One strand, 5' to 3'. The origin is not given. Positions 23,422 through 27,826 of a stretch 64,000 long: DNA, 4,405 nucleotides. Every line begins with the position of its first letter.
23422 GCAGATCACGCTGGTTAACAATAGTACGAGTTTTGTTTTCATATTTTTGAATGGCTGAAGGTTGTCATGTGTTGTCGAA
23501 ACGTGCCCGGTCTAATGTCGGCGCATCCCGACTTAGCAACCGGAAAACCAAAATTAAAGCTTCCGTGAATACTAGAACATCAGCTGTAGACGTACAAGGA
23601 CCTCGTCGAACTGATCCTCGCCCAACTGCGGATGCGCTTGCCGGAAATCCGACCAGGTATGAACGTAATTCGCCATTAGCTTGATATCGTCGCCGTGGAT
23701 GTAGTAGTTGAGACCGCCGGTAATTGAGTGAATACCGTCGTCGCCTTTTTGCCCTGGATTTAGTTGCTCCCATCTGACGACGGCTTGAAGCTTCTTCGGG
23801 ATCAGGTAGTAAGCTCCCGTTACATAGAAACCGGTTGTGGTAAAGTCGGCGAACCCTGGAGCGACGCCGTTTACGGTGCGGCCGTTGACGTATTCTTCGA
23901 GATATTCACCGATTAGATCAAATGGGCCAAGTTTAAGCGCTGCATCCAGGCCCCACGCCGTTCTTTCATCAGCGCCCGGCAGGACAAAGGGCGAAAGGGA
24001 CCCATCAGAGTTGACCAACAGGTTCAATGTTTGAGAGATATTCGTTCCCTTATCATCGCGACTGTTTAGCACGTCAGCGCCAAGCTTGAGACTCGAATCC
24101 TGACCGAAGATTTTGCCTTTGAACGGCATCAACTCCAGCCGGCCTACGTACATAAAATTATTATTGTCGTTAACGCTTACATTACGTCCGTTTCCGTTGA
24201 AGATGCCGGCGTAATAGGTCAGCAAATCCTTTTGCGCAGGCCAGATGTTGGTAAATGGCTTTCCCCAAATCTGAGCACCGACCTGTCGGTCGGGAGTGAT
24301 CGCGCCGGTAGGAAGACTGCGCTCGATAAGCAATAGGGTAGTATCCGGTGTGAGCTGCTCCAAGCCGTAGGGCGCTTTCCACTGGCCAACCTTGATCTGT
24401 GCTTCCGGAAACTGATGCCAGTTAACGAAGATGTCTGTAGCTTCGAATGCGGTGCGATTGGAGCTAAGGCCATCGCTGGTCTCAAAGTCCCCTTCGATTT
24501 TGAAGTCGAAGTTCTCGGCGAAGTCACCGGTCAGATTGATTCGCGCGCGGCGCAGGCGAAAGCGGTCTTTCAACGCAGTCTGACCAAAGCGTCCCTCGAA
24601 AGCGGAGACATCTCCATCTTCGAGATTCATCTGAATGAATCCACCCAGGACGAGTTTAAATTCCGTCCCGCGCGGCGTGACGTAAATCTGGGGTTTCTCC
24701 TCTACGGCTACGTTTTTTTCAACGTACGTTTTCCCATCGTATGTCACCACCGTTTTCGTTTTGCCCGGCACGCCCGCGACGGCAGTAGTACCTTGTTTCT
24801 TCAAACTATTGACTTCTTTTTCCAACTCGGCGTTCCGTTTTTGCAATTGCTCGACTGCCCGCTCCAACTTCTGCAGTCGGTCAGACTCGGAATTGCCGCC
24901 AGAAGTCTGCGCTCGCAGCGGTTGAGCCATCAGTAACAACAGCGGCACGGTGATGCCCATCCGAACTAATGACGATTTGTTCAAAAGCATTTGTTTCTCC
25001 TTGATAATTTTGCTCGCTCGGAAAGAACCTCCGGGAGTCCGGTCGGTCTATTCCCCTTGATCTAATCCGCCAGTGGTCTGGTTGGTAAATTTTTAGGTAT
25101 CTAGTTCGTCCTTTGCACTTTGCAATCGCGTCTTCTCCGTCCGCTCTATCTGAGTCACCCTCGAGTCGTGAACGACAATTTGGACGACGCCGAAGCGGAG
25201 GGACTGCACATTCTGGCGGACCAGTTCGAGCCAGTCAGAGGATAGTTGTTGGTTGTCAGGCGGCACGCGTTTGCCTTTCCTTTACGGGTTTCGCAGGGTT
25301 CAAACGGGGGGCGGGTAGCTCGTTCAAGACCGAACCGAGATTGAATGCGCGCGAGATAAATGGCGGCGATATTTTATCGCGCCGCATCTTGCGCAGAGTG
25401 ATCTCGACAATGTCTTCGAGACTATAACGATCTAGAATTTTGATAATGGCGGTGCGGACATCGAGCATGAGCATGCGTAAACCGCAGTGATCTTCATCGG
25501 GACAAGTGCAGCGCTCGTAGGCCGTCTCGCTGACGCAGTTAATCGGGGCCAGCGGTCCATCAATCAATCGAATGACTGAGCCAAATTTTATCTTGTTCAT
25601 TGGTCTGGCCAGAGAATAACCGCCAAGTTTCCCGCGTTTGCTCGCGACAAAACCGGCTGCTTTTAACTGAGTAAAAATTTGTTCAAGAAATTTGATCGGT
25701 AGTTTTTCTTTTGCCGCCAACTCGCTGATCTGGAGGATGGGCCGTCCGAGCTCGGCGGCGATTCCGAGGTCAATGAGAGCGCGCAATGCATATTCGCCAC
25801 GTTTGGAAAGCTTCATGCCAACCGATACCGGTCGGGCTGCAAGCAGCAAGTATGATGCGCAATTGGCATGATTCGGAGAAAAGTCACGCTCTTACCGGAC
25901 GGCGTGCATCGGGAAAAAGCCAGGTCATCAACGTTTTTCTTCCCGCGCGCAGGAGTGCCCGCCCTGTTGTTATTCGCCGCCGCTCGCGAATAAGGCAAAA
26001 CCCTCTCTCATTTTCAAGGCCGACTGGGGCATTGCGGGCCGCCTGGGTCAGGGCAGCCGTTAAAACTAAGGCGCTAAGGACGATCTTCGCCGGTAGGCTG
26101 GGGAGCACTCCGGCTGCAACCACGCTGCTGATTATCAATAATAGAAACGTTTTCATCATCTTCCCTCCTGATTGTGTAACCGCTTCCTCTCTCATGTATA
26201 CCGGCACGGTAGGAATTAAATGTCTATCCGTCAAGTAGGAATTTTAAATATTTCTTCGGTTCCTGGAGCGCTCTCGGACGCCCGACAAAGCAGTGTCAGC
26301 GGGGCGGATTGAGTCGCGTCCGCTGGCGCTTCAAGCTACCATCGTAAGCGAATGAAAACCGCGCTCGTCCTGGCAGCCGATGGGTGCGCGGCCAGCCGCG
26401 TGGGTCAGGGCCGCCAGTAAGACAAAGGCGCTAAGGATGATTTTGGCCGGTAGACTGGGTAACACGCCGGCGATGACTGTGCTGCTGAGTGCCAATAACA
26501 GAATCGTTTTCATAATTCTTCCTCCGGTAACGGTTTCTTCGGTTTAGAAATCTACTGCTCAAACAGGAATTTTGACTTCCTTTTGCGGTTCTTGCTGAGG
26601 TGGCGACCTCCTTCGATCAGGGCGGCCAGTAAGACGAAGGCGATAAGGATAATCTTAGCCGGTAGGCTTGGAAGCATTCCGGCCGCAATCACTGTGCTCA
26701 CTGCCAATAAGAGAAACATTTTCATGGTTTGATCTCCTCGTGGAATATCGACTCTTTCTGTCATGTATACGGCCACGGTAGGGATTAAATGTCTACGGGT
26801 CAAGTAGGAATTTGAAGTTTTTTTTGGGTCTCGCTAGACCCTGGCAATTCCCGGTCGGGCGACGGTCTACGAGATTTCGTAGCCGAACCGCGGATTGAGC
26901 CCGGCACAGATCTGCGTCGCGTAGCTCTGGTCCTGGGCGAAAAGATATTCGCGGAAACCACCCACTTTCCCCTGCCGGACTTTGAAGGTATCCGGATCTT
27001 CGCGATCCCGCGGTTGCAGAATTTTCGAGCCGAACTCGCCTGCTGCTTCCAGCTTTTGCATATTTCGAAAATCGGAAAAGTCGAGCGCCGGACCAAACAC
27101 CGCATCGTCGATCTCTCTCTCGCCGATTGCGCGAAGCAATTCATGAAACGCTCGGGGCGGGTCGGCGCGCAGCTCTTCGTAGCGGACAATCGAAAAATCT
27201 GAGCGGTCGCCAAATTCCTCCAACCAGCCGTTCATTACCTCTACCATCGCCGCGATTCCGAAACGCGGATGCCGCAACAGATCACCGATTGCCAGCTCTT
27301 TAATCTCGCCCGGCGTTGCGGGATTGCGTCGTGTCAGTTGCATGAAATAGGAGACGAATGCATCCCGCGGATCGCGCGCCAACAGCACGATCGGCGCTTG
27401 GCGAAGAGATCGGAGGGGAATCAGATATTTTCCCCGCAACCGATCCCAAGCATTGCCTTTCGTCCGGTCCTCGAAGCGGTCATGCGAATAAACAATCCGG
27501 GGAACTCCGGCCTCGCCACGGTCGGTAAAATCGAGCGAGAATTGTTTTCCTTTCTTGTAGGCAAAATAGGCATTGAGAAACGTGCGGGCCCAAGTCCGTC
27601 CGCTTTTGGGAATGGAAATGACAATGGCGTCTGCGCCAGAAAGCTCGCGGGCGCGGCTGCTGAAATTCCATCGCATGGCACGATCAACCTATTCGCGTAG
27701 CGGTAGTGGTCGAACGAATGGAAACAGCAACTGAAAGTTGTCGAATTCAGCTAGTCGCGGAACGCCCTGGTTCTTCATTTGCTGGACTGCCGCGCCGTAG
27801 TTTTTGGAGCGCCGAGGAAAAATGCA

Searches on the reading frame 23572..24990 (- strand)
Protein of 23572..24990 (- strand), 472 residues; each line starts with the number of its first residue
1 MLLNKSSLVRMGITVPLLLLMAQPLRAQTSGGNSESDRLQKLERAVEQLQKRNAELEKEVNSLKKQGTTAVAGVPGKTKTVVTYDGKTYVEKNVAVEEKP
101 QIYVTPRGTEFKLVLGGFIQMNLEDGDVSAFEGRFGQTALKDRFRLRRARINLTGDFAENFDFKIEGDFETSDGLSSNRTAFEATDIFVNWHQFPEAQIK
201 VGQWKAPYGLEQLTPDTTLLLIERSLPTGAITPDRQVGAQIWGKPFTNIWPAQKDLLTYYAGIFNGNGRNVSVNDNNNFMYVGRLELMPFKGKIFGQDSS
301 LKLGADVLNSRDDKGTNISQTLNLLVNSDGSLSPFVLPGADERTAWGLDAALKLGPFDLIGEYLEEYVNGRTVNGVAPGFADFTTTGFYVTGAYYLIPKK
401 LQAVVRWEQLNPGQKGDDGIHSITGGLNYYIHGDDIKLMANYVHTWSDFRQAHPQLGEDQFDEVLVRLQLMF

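Call 3: search_protein_families(library=pfam, proteins=[window:23572-24990:-], max_evalue=0.01)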
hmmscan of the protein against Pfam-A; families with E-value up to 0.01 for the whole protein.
window:23572-24990:- (472 aa): 2 families
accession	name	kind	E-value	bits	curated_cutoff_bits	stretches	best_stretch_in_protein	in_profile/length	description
PF07396.17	Porin_O_P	-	4e-29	102.5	20.9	1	127-472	10-370/370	Phosphate-selective porin O and P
PF21620.4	SlpA_C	-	4.6e-06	25.8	35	1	274-404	195-293/656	S-layer protein SlpA, beta-barrel domain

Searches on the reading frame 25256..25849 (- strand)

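Call 14: search_protein_families(library=pfam, proteins=[window:25256-25849:-], max_evalue=0.01)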
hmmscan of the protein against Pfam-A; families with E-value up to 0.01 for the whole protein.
window:25256-25849:- (197 aa): 1 family
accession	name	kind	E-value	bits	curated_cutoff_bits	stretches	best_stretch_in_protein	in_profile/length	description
PF02082.26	Rrf2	-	2.1e-34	118.9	30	1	14-149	1-131/132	Iron-dependent Transcriptional regulator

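Call 38: search_protein_families(library=ncbifam, proteins=[window:25256-25849:-], max_evalue=0.00001)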
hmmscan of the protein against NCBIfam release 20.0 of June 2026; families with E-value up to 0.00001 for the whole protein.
window:25256-25849:- (197 aa): 7 families
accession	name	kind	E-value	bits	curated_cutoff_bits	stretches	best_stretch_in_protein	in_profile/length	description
TIGR00738.1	rrf2_super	superfamily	5.4e-33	113.7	73.3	1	12-148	1-131/132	Rrf2 family transcriptional regulator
TIGR02010.1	IscR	equivalog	1.1e-22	80.3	207.55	1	12-149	1-131/135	Fe-S cluster assembly transcriptional regulator IscR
NF047409.1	Cys_reg_CymR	equivalog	3.3e-22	79.1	195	1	12-152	1-128/139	cysteine metabolism transcriptional regulator CymR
NF008886.0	PRK11920.1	equivalog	1.5e-16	60.4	193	1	12-149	1-132/153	iron-responsive transcriptional regulator RirA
NF008110.0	PRK10857.1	equivalog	2.4e-15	56.7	275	1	12-149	1-131/164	Fe-S cluster assembly transcriptional regulator IscR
NF008240.0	PRK11014.1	equivalog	1.2e-14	54.5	182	1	12-149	1-129/141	nitric oxide-sensing transcriptional repressor NsrR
TIGR02944.1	suf_reg_Xantho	equivalog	2.2e-13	50.8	110.65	1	12-147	2-130/130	SUF system Fe-S cluster assembly regulator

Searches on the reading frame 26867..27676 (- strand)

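Call 14: search_protein_families(library=pfam, proteins=[window:26867-27676:-], max_evalue=0.01)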
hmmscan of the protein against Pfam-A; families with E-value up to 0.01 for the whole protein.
window:26867-27676:- (269 aa): 2 families
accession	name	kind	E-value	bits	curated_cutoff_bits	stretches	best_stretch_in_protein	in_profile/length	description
PF00685.33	Sulfotransfer_1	-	5.4e-14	52.7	22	1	16-257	3-247/255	Sulfotransferase domain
PF13469.12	Sulfotransfer_3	-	1.9e-07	32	27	1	91-186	122-212/216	Sulfotransferase family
